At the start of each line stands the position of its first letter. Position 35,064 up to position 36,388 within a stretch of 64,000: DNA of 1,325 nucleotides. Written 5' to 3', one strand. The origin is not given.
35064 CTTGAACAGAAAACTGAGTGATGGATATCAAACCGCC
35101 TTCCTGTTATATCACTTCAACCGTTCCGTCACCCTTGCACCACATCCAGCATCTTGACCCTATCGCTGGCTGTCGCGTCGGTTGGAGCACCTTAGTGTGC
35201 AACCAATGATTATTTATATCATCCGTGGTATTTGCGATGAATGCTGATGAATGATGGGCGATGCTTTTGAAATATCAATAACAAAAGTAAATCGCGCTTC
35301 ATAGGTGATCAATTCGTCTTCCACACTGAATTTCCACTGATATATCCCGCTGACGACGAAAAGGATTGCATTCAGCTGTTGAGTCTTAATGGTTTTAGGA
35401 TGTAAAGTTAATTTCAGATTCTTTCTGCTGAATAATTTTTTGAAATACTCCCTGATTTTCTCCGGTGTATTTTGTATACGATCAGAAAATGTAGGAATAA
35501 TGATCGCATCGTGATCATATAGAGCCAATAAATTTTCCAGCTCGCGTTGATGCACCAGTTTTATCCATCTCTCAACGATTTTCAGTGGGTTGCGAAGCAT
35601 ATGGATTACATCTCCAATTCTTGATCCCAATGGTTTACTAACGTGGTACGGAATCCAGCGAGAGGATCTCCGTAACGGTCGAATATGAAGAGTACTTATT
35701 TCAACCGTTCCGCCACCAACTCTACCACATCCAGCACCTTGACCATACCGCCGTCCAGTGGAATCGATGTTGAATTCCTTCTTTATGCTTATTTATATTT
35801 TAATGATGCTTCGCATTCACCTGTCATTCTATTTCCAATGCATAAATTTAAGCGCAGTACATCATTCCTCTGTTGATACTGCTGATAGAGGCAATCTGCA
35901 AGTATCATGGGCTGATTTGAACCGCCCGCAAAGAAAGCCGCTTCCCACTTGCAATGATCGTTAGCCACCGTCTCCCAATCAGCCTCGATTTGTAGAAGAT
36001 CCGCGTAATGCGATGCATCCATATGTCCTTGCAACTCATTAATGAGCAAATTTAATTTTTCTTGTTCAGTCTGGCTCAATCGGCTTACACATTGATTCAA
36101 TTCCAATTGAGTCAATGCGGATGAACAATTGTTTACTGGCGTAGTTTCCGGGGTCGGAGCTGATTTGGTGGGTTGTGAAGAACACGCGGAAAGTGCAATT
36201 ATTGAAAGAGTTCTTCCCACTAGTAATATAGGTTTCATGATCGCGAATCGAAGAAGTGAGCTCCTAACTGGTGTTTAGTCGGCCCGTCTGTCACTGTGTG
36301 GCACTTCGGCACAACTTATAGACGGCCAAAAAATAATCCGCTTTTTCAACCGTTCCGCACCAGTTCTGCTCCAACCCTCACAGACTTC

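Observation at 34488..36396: AT-rich array of three single-gene cassettes, each preceded by a decayed copy of the 3' end of a CCG-protein gene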

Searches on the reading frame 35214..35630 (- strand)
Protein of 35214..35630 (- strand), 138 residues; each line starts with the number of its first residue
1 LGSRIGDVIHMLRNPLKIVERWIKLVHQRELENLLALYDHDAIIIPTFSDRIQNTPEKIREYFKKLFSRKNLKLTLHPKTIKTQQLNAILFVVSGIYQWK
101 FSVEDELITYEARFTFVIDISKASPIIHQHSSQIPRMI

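Call 8: search_protein_families(library=pfam, proteins=[window:35214-35630:-], max_evalue=0.01)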
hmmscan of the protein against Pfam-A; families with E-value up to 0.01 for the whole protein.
window:35214-35630:- (138 aa): 5 families
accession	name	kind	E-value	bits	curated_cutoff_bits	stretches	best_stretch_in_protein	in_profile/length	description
PF13474.12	SnoaL_3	-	5.2e-06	27.2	22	1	18-134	4-118/121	SnoaL-like domain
PF08332.16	CaMKII_AD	-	7.2e-05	23.4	22.1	1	16-134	6-127/128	Calcium/calmodulin dependent protein kinase II association domain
PF02136.26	NTF2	-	0.00014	22.8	21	1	18-99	5-84/116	Nuclear transport factor 2 (NTF2) domain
PF12680.13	SnoaL_2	-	0.0008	20.4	27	1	19-75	1-56/102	SnoaL-like domain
PF14534.12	DUF4440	-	0.0036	18.2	25.2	1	17-117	3-97/107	Domain of unknown function (DUF4440)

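Call 27: find_homologous_proteins(query=window:35214-35630:-)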
Query window:35214-35630:- (138 aa): 40 proteins with E <= 0.001 among 47 candidates.
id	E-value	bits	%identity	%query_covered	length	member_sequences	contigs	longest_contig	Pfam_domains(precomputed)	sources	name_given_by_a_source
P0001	2.6e-77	275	100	93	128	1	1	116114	PF13474.13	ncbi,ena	-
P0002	1.5e-75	269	97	93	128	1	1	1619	PF08332.17,PF13474.13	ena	-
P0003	3.3e-74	265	95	93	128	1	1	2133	PF13474.13,PF02136.27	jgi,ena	-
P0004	7.0e-73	261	95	93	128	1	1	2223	PF13474.13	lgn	-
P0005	8.1e-69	248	82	97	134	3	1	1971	PF08332.17,PF13474.13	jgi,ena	-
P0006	5.0e-68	245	80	100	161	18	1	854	-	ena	-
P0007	3.1e-66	239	81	97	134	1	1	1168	PF08332.17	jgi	jgi:hypothetical protein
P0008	1.1e-63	231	78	97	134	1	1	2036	PF08332.17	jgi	jgi:hypothetical protein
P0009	4.6e-63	229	80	93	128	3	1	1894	PF08332.17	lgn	-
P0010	4.8e-60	219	77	93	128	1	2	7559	PF08332.17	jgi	jgi:hypothetical protein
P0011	8.7e-60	218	77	93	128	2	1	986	PF08332.17,PF13474.13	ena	-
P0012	1.9e-59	217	77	93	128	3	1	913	PF08332.17,PF13474.13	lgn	-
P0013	3.6e-47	178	63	90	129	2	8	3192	PF08332.17,PF13474.13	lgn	-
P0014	2.9e-46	175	61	92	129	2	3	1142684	PF08332.17,PF13474.13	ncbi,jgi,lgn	-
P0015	5.6e-43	164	54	91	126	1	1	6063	PF08332.17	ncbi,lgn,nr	ncbi:nuclear transport factor 2 family protein [bacterium]|nr:nuclear transport factor 2 family prot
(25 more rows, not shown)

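Call 28: find_encoding_contigs(protein=P0010, flank=8000, max_places=4)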
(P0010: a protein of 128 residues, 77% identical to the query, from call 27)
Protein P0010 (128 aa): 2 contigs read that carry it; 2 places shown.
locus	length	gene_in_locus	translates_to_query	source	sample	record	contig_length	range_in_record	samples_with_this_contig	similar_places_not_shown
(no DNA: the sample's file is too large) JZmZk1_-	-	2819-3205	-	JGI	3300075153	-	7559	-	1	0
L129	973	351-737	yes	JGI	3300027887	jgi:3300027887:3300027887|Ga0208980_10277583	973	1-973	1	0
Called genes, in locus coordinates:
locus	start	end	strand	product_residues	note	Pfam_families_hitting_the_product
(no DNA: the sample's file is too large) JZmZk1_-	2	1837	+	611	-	?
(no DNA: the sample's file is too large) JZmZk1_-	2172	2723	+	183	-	PF01872:RibD_C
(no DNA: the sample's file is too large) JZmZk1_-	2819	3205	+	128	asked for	PF08332:CaMKII_AD (weak)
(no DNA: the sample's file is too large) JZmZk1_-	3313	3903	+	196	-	-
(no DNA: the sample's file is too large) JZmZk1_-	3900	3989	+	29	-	-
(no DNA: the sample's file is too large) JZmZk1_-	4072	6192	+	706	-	PF13181:TPR_8 (faint)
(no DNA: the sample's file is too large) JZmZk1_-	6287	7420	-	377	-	PF00155:Aminotran_1_2, PF12897:Asp_aminotransf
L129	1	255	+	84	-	?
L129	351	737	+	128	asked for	PF08332:CaMKII_AD (weak)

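Call 29: find_encoding_contigs(protein=P0004, flank=5000, max_places=3)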
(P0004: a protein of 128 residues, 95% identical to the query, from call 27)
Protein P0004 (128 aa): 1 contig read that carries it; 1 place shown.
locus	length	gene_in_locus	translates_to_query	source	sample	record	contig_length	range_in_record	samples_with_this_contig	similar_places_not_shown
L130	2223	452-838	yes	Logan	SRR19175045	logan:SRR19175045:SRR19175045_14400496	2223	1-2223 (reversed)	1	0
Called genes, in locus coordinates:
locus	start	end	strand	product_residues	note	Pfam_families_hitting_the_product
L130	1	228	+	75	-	?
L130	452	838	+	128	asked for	PF13474:SnoaL_3 (weak)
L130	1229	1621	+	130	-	-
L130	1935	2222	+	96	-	?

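Call 30: find_encoding_contigs(protein=P0003, flank=5000, max_places=3)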
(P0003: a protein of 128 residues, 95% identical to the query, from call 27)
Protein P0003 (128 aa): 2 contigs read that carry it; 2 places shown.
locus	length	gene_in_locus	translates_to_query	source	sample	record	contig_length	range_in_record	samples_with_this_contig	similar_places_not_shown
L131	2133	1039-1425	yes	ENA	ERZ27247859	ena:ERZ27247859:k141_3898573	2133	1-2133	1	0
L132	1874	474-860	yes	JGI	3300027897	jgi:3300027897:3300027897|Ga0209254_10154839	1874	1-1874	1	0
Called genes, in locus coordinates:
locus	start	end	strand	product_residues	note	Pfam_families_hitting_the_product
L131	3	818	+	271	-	?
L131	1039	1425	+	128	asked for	PF02136:NTF2 (faint), PF13474:SnoaL_3 (weak)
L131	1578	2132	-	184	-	?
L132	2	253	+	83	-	PF02754:CCG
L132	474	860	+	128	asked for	PF02136:NTF2 (faint), PF13474:SnoaL_3 (weak)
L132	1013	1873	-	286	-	?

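Call 36: find_encoding_contigs(protein=P0014, flank=8000, max_places=4)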
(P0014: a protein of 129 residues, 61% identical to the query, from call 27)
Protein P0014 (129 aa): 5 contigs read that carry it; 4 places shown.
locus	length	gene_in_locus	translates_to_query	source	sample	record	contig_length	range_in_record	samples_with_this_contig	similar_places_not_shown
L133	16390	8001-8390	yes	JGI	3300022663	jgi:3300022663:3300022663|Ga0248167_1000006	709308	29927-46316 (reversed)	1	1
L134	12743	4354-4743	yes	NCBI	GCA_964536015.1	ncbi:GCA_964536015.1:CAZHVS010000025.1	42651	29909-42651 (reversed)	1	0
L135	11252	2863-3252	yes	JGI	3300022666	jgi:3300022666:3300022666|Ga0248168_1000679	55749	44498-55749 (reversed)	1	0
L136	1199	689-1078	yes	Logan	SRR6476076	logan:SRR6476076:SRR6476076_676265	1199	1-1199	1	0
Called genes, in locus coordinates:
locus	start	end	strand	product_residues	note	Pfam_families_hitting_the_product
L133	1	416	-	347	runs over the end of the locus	PF01070:FMN_dh, PF00478:IMPDH (weak), PF01070:FMN_dh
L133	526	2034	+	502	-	PF07690:MFS_1, PF13347:MFS_2, PF07690:MFS_1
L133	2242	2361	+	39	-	-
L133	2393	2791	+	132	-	-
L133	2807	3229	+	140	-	PF01844:HNH (weak)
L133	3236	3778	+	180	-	-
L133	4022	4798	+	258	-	PF01844:HNH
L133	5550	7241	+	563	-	PF14938:SNAP (weak), PF00515:TPR_1 (faint), PF07719:TPR_2 (faint), PF13176:TPR_7 (faint), PF13181:TPR_8 (faint), PF13374:TPR_10 (faint), PF13424:TPR_12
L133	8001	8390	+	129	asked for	PF08332:CaMKII_AD, PF13474:SnoaL_3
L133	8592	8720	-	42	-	-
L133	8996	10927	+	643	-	PF02824:TGS, PF07973:tRNA_SAD, PF00587:tRNA-synt_2b, PF03129:HGTP_anticodon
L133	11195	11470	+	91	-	PF00707:IF3_C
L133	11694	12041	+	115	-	PF00453:Ribosomal_L20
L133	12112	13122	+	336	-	PF02912:Phe_tRNA-synt_N, PF01409:tRNA-synt_2d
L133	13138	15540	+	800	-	PF01588:tRNA_bind, PF03483:B3_4, PF03484:B5, PF17759:tRNA_synthFbeta, PF03147:FDX-ACB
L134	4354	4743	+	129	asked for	PF08332:CaMKII_AD, PF13474:SnoaL_3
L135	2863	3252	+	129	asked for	PF08332:CaMKII_AD, PF13474:SnoaL_3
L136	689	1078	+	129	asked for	PF08332:CaMKII_AD, PF13474:SnoaL_3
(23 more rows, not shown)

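Call 37: find_encoding_contigs(protein=P0013, flank=5000, max_places=8)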
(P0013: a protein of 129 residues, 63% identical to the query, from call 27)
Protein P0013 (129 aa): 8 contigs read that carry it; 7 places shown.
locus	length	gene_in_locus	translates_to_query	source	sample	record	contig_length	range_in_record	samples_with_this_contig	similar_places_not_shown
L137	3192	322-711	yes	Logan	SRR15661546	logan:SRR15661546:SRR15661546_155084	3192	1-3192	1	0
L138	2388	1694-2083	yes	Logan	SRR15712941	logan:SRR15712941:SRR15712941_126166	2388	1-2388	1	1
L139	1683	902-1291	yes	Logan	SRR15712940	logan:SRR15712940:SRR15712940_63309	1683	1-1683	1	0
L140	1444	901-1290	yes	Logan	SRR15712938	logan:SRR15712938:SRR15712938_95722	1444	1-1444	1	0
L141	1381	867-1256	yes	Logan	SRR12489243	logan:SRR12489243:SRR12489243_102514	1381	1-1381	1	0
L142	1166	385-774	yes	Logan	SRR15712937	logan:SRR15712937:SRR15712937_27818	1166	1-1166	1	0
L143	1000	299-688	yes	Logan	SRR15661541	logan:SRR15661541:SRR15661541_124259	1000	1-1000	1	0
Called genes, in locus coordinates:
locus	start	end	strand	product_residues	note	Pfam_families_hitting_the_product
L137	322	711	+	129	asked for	PF08332:CaMKII_AD, PF13474:SnoaL_3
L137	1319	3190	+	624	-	?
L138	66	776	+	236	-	-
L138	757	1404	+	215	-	PF13489:Methyltransf_23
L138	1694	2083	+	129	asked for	PF08332:CaMKII_AD, PF13474:SnoaL_3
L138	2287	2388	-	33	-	?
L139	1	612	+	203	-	?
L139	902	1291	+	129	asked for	PF08332:CaMKII_AD, PF13474:SnoaL_3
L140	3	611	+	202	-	?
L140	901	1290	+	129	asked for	PF08332:CaMKII_AD, PF13474:SnoaL_3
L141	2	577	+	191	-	?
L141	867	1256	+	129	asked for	PF08332:CaMKII_AD, PF13474:SnoaL_3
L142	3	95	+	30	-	?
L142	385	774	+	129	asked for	PF08332:CaMKII_AD, PF13474:SnoaL_3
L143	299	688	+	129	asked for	PF08332:CaMKII_AD, PF13474:SnoaL_3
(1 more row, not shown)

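Call 49: find_encoding_contigs(protein=P0001, flank=10000, max_places=2)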
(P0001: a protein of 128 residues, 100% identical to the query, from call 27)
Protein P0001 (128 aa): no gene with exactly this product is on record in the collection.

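Call 70: search_protein_families(library=pfam, proteins=[L130:1229-1621:+, L130:1935-2222:+, L129:1-255:+, L129:845-973:+], max_evalue=0.1)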
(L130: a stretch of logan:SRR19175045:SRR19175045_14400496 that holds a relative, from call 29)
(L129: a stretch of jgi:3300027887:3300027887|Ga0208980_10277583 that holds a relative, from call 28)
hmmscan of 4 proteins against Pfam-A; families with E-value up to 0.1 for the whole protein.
L130:1229-1621:+ (130 aa): 0 families

L130:1935-2222:+ (96 aa): 1 family
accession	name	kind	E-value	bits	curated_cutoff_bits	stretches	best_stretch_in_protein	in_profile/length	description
PF14279.12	HNH_5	-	5e-07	30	27.5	1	52-93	10-55/56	HNH endonuclease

L129:1-255:+ (84 aa): 1 family
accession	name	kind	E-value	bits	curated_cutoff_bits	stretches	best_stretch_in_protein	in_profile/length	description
PF01872.23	RibD_C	-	2.7e-12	47.4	24.1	1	3-75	120-196/197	RibD C-terminal domain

L129:845-973:+ (43 aa): 0 families

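Call 71: search_protein_families(library=padloc, proteins=[window:35214-35600:-, L130:1229-1621:+], max_evalue=0.01)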
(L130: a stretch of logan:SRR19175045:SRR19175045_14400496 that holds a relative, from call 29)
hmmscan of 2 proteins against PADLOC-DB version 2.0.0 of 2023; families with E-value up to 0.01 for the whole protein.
window:35214-35600:- (128 aa): 0 families

L130:1229-1621:+ (130 aa): 0 families

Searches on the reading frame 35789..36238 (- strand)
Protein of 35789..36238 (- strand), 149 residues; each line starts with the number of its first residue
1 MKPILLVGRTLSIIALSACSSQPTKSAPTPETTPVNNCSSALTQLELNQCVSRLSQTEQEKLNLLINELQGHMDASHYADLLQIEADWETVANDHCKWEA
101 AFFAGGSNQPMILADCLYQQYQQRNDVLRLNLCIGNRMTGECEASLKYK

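Call 8: search_protein_families(library=pfam, proteins=[window:35789-36238:-], max_evalue=0.01)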
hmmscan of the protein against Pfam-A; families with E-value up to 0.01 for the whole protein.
window:35789-36238:- (149 aa): 1 family
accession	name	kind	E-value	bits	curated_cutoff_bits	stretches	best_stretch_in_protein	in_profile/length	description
PF07007.17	LprI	-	1.1e-09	39.1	22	1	38-127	5-105/106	Lysozyme inhibitor LprI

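Call 71: search_protein_families(library=padloc, proteins=[window:35789-36238:-], max_evalue=0.01)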
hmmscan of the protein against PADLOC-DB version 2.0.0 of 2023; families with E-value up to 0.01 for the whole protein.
window:35789-36238:- (149 aa): 0 families
